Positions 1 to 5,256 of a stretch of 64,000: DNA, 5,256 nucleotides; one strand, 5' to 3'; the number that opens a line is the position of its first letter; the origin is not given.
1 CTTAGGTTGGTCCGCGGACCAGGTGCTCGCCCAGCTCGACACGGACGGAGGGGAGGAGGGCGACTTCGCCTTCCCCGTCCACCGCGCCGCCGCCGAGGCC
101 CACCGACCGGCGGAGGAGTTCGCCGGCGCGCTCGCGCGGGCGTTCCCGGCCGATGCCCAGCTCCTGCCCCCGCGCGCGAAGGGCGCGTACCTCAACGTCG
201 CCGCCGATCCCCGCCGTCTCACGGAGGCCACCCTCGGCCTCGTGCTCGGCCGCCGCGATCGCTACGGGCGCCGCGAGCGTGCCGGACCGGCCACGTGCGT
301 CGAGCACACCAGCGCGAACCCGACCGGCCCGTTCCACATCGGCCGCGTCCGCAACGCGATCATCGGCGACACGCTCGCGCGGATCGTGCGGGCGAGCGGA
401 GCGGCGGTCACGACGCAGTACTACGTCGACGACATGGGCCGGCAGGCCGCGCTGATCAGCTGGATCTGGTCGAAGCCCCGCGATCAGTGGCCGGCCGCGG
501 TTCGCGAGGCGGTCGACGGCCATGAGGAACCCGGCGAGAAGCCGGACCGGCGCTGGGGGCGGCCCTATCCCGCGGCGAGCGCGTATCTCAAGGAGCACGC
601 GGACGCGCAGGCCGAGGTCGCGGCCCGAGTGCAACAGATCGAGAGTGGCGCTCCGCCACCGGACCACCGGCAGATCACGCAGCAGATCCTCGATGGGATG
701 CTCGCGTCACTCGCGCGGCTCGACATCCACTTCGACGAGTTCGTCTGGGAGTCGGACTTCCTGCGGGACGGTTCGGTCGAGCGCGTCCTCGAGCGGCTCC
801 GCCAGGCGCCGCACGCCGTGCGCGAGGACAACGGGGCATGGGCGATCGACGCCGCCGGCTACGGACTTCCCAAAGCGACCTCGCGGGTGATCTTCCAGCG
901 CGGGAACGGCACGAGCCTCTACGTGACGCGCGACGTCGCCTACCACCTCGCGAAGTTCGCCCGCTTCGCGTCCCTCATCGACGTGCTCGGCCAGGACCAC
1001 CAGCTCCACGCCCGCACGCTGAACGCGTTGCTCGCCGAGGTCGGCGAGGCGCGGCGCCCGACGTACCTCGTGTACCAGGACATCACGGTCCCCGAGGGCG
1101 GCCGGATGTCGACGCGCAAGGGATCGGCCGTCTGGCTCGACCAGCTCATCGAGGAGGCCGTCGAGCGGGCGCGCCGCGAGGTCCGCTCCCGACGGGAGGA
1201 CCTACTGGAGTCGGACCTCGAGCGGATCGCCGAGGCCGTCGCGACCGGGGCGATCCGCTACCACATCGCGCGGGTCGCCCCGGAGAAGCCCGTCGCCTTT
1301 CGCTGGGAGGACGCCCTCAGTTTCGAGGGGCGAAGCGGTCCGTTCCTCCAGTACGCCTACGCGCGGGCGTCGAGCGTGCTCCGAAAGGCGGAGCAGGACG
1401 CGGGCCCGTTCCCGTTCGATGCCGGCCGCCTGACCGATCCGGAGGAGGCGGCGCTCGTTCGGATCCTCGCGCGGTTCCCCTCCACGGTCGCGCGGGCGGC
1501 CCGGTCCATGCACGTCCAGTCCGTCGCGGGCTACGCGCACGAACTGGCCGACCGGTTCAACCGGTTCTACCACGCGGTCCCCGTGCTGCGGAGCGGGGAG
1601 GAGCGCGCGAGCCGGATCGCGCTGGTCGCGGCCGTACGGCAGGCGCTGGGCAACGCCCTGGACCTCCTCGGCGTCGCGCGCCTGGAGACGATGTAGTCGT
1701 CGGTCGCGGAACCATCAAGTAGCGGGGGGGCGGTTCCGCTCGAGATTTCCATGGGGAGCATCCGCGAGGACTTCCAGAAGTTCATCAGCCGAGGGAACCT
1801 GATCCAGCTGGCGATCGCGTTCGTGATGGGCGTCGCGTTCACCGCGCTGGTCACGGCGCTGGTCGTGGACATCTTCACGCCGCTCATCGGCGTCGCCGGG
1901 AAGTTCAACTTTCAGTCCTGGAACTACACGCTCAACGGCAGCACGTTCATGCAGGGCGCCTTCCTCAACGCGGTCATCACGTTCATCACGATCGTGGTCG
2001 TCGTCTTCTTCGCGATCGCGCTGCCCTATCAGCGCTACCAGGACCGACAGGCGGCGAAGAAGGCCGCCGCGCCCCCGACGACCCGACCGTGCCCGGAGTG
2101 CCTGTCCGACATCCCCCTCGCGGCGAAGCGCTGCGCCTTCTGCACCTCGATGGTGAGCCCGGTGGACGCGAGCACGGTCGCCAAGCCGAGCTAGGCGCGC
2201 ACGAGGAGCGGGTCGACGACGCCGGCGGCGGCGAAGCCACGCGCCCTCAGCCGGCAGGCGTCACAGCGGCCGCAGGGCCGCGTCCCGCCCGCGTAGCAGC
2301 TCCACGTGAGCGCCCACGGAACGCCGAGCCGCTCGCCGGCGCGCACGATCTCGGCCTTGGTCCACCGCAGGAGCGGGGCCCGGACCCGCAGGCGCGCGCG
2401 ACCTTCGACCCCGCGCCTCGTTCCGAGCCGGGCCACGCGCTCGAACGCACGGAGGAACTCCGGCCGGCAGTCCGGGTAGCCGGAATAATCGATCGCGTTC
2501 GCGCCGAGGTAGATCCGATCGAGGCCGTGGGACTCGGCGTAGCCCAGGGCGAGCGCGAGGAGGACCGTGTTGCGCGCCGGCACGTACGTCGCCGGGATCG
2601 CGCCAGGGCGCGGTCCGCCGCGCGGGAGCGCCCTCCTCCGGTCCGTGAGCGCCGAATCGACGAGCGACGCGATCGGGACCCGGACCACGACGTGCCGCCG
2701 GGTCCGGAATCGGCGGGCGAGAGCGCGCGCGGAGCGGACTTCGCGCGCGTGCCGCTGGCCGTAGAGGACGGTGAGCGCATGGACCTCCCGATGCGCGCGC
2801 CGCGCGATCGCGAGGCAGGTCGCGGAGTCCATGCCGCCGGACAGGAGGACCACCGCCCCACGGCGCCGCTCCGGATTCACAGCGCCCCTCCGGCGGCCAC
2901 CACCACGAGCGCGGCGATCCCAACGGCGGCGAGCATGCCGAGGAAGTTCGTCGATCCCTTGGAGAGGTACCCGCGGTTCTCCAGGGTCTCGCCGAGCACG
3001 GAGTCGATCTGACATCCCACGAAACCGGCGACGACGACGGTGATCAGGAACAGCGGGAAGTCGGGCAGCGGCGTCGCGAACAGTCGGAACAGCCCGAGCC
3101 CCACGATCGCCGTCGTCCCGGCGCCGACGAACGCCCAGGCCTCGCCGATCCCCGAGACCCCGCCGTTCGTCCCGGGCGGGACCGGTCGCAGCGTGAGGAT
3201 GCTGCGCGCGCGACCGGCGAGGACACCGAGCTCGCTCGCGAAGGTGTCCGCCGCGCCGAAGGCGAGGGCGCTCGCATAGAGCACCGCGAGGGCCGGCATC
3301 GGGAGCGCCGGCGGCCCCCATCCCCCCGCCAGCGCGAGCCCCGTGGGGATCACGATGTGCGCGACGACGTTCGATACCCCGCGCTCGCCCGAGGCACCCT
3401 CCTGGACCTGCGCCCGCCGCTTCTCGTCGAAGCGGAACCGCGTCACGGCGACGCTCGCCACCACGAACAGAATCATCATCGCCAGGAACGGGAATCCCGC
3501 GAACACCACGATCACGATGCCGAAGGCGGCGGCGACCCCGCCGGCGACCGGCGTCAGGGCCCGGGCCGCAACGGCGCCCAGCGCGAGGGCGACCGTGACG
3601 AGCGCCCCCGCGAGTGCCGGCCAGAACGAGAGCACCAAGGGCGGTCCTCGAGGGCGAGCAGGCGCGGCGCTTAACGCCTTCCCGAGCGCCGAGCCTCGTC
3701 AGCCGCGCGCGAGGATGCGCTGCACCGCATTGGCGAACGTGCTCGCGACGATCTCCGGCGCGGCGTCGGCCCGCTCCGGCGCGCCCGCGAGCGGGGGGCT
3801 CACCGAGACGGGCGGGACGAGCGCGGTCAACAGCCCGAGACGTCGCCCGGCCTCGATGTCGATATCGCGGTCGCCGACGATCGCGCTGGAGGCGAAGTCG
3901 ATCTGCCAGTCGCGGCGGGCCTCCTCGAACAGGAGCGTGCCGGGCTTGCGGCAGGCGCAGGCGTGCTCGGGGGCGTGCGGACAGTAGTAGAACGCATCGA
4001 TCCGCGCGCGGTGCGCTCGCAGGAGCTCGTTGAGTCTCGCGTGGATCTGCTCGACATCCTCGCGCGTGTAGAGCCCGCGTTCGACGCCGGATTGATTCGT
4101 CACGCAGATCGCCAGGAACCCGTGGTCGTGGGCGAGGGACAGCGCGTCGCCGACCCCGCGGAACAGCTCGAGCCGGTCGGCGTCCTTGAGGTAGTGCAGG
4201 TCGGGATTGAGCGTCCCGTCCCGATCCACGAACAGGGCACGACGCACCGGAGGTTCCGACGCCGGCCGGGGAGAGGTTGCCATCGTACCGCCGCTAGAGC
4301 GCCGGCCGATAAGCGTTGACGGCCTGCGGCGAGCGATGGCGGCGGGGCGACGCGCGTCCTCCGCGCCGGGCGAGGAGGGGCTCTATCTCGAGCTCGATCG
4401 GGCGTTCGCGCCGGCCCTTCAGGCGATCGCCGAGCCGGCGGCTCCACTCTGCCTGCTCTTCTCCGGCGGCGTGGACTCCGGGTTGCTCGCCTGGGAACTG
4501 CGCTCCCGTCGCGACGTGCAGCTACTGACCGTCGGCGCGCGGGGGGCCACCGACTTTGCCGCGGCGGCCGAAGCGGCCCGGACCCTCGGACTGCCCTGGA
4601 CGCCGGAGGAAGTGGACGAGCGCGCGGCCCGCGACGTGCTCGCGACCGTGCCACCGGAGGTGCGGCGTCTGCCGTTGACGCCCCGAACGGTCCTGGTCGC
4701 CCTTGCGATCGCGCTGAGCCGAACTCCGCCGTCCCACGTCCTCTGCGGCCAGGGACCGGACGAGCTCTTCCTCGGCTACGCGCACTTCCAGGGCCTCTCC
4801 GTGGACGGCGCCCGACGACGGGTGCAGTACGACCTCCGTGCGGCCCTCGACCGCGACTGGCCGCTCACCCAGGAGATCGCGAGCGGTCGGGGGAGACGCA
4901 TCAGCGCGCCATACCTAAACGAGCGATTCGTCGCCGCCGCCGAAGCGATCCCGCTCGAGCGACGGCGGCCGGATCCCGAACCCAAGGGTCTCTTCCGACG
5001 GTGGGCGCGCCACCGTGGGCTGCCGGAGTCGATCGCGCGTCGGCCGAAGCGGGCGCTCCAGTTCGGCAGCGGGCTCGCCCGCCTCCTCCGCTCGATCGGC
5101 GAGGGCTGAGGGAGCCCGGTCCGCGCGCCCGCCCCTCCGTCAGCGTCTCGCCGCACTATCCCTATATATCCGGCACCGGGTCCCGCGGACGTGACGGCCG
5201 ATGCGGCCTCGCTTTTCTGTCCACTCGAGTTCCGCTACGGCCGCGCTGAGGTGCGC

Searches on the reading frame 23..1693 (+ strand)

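Call 60: search_protein_families(library=pfam, proteins=[window:23-1693:+], max_evalue=0.0001)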
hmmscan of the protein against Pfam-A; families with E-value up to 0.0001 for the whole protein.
window:23-1693:+ (557 aa): 3 families
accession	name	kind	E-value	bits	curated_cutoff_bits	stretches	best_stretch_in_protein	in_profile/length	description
PF05746.21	DALR_1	-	2.3e-30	105.5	22.3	1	442-557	1-117/117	DALR anticodon binding domain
PF00750.26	tRNA-synt_1d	-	4.5e-26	92.1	23.3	1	80-414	11-335/349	tRNA synthetases class I (R), catalytic domain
PF01921.24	tRNA-synt_1f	-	1e-05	25.1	27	0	92-138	24-70/360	tRNA synthetases class I (K)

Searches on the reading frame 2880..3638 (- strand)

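Call 60: search_protein_families(library=pfam, proteins=[window:2880-3638:-], max_evalue=0.0001)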
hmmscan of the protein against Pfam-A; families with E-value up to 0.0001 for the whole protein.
window:2880-3638:- (253 aa): 1 family
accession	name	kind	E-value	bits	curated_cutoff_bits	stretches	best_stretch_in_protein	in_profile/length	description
PF01940.21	DUF92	-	2e-45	155.6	27.5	1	14-226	2-215/251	Integral membrane protein DUF92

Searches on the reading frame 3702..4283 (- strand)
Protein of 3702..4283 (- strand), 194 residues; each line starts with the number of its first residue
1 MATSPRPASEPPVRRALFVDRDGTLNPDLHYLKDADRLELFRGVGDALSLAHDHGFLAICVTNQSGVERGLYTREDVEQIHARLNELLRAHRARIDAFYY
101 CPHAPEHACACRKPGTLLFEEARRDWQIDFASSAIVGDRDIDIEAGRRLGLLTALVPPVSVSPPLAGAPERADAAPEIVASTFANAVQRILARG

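Call 60: search_protein_families(library=pfam, proteins=[window:3702-4283:-], max_evalue=0.0001)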
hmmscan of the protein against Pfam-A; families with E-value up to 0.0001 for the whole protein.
window:3702-4283:- (194 aa): 1 family
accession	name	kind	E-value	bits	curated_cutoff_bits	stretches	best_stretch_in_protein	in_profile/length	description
PF13242.12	Hydrolase_like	-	3.6e-10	40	22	1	111-158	2-50/75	HAD-hyrolase-like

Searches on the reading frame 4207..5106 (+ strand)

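Call 60: search_protein_families(library=pfam, proteins=[window:4207-5106:+], max_evalue=0.0001)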
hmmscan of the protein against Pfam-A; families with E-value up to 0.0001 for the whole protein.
window:4207-5106:+ (300 aa): 2 families
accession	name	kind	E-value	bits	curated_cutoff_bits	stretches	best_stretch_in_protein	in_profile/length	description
PF00733.27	Asn_synthase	-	2.5e-21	77.2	21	2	64-204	3-147/354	Asparagine synthase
PF24167.1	DUF7411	-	2.3e-08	34.3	28.7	1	81-147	3-69/194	Family of unknown function (DUF7411)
